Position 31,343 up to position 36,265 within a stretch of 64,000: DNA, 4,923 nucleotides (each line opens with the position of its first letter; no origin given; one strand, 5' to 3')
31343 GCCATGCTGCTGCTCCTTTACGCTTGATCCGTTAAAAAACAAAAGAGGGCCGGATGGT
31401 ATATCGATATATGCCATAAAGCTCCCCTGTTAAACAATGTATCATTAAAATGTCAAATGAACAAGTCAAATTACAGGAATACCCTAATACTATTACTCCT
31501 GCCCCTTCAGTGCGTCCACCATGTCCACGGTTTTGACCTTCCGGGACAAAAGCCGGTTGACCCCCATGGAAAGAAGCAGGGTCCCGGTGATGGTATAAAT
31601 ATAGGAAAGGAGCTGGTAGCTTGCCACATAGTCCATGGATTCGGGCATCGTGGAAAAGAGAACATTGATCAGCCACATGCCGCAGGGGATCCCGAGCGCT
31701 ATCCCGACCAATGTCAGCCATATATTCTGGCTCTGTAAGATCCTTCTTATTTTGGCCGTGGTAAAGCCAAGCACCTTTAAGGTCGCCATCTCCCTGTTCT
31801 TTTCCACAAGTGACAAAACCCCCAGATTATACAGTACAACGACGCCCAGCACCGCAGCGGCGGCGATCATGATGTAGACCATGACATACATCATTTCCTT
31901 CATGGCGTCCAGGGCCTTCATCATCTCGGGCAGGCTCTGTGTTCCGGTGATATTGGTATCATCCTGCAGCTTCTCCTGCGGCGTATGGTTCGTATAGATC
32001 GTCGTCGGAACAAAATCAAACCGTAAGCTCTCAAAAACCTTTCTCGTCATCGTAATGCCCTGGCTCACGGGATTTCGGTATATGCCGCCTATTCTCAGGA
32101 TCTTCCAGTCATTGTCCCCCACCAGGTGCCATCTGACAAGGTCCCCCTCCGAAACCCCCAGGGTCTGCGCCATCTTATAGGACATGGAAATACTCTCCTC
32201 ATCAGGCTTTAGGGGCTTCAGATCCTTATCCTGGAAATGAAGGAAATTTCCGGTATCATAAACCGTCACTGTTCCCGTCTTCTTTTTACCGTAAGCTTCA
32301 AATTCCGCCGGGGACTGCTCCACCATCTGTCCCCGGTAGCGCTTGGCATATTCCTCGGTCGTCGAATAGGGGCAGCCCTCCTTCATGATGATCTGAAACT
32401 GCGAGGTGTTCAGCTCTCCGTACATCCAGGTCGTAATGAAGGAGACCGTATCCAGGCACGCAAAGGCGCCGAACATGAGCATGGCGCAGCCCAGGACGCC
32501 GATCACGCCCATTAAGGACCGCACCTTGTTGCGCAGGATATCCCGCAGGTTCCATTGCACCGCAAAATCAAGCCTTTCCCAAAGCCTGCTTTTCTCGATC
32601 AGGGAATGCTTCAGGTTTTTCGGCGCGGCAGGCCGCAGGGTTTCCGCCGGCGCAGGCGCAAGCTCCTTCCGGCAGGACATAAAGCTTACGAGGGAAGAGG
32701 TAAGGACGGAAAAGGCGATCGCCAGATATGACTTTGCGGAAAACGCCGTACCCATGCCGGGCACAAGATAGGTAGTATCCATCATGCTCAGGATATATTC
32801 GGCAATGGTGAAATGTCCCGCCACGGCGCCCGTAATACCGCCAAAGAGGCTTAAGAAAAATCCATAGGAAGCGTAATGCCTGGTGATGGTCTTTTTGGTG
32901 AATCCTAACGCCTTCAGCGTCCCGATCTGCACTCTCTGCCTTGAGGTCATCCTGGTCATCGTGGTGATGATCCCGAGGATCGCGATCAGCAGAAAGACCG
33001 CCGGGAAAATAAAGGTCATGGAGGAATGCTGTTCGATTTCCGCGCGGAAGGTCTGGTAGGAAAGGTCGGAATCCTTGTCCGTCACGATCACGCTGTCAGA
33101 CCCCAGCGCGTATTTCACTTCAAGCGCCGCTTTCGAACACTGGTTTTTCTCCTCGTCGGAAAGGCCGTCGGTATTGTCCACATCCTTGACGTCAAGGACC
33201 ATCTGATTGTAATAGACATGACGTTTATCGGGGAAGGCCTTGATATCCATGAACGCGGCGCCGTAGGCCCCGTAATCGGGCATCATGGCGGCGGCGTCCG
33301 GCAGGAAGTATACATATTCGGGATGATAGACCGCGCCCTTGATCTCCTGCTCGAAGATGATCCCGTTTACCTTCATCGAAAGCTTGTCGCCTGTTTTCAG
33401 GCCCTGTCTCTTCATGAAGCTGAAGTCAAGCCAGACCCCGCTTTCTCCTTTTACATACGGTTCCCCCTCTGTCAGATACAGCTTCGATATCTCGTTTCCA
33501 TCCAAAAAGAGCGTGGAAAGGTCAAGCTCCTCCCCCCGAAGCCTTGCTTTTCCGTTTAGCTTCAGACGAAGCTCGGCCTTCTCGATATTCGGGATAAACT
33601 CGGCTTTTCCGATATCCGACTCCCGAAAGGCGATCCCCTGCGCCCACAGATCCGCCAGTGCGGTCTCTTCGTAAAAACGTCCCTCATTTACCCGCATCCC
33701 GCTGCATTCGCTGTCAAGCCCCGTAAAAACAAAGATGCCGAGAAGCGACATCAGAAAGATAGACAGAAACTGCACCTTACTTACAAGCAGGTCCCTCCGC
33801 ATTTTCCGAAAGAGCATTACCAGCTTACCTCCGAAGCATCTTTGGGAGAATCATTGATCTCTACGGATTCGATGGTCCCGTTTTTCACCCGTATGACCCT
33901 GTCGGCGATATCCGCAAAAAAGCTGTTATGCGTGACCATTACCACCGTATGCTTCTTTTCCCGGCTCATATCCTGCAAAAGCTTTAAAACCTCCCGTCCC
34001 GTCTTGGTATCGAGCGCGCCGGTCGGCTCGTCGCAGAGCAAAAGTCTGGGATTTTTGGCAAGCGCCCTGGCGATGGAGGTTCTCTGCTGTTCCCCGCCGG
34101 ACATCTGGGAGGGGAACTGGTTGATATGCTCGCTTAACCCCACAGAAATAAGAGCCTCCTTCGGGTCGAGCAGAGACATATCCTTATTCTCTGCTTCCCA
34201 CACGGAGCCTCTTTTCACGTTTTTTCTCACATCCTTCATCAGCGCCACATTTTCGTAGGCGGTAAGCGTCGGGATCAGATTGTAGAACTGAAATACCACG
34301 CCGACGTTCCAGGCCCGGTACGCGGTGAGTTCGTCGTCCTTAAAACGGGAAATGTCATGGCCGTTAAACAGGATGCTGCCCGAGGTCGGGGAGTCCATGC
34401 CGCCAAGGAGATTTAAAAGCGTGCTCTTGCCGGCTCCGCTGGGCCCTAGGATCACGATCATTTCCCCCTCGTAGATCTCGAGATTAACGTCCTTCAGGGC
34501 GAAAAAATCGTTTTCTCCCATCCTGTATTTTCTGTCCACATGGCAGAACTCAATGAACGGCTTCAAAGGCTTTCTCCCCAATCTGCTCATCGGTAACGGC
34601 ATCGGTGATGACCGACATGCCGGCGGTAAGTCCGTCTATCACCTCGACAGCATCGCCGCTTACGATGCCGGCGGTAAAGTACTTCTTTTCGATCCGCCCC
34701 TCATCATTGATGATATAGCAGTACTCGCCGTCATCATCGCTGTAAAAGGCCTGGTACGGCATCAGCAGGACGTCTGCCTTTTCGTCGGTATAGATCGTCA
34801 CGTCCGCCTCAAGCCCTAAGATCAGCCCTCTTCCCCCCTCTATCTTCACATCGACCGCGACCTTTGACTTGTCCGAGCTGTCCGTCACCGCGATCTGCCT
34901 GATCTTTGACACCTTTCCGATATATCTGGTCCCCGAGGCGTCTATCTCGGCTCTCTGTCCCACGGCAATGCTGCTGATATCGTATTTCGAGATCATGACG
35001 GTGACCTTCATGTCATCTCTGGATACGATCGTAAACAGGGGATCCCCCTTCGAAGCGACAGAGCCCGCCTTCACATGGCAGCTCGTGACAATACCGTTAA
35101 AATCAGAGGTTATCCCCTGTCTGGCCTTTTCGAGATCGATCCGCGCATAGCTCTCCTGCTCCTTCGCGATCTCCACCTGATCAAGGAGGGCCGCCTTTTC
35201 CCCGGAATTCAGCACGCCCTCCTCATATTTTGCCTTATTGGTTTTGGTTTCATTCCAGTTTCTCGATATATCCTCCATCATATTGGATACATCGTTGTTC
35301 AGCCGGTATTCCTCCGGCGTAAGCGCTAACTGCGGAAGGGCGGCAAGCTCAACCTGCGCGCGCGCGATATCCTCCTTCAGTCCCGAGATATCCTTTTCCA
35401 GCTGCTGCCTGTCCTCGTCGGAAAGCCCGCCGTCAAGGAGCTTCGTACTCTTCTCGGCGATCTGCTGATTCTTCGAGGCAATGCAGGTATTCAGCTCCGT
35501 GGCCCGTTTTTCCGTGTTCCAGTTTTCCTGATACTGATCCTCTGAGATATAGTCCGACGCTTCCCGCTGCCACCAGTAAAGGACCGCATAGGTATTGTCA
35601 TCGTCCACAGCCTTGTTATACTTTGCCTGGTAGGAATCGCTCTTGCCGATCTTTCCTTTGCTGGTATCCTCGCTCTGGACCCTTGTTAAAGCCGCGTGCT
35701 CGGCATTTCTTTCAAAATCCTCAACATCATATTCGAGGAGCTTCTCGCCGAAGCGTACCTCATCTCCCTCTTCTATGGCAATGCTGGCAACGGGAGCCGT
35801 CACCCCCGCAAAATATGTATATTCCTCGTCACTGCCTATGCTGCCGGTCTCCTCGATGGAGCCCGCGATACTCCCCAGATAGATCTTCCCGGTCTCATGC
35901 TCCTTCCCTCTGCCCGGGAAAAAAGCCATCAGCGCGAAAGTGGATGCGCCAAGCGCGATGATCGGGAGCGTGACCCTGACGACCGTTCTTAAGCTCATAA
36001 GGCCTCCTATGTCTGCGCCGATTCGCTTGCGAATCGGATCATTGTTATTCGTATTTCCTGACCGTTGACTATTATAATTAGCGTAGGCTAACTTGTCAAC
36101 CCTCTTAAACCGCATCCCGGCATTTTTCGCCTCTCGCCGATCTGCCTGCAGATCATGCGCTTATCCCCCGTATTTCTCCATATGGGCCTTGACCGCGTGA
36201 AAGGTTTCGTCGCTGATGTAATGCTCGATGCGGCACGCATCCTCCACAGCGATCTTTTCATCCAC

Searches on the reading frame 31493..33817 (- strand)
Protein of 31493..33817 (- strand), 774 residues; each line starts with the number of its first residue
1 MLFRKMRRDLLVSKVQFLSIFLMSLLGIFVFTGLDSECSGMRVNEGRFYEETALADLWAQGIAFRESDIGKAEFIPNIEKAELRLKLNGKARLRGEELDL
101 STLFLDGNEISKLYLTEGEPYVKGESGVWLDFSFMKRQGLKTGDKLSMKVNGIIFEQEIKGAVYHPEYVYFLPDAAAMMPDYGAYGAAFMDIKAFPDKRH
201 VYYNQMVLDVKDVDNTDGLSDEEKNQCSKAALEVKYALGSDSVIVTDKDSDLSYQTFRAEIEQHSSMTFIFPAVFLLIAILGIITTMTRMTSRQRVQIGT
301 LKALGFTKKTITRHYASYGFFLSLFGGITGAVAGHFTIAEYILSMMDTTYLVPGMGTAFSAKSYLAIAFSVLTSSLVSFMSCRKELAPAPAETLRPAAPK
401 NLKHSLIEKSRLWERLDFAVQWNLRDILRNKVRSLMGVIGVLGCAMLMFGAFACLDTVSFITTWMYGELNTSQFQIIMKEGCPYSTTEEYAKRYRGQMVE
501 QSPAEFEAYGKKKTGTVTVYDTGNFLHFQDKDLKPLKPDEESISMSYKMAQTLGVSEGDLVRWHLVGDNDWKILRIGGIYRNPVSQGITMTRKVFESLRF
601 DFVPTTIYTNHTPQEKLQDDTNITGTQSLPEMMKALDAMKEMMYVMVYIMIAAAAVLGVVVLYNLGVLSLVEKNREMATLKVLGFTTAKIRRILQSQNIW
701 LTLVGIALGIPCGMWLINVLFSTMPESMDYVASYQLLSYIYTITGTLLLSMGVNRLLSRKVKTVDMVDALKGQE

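Call 46: search_protein_families(library=pfam, proteins=[window:31493-33817:-], max_evalue=0.001)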
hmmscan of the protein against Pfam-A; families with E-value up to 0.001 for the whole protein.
window:31493-33817:- (774 aa): 1 family
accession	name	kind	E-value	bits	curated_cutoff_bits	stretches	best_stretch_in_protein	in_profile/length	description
PF02687.27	FtsX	-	1.3e-24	87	25.5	2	649-762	2-116/120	FtsX-like permease C-terminal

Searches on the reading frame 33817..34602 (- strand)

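Call 46: search_protein_families(library=pfam, proteins=[window:33817-34602:-], max_evalue=0.001)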
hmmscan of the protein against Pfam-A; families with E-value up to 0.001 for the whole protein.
window:33817-34602:- (261 aa): 6 families
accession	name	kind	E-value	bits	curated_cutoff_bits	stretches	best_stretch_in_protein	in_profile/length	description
PF00005.33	ABC_tran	-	2.7e-37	128.9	25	1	36-194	1-136/137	ABC transporter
PF13304.12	AAA_21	-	1.6e-07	32.1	27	0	49-74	2-26/304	AAA domain, putative AbiEii toxin, Type IV TA system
PF02463.25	SMC_N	-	1.3e-06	28.4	40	1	45-241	23-213/220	RecF/RecN/SMC N terminal domain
PF03193.22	RsgA_GTPase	-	6.8e-05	23.2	30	1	44-69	104-129/174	RsgA GTPase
PF13555.12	AAA_29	-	0.00071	19.7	27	0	40-63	16-39/61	P-loop containing region of AAA domain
PF13401.12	AAA_22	-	0.00078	20.2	27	0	47-70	6-29/130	AAA domain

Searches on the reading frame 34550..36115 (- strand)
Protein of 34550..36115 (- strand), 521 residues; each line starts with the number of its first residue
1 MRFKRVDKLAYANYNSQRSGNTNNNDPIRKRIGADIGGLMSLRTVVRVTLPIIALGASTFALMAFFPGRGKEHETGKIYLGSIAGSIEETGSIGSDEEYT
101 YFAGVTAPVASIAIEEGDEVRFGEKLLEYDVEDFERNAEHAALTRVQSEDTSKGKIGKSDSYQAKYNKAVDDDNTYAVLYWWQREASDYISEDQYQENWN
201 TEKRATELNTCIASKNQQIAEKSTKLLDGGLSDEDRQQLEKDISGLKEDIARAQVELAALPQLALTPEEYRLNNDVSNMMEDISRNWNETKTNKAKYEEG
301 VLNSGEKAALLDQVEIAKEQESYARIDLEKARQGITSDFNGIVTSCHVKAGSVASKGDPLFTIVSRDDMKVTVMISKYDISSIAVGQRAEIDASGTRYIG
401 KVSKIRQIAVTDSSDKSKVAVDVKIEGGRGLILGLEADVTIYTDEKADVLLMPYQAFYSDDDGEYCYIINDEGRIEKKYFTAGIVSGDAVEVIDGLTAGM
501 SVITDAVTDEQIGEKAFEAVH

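Call 46: search_protein_families(library=pfam, proteins=[window:34550-36115:-], max_evalue=0.001)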
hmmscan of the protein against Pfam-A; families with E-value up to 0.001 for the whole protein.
window:34550-36115:- (521 aa): 4 families
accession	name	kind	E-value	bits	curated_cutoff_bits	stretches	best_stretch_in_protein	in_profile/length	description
PF13437.12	HlyD_3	-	5.6e-15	56.4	22.2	1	335-427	2-95/106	HlyD family secretion protein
PF16576.10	HlyD_D23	-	1.6e-09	37.8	30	1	296-405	77-184/214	Barrel-sandwich domain of CusB or HlyD membrane-fusion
PF13533.13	Biotin_lipoyl_2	-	1.1e-07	31.9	29.8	1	335-363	3-31/32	Biotin-lipoyl like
PF00364.28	Biotin_lipoyl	-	1.1e-06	28.8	22.1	1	318-363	28-73/73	Biotin-requiring enzyme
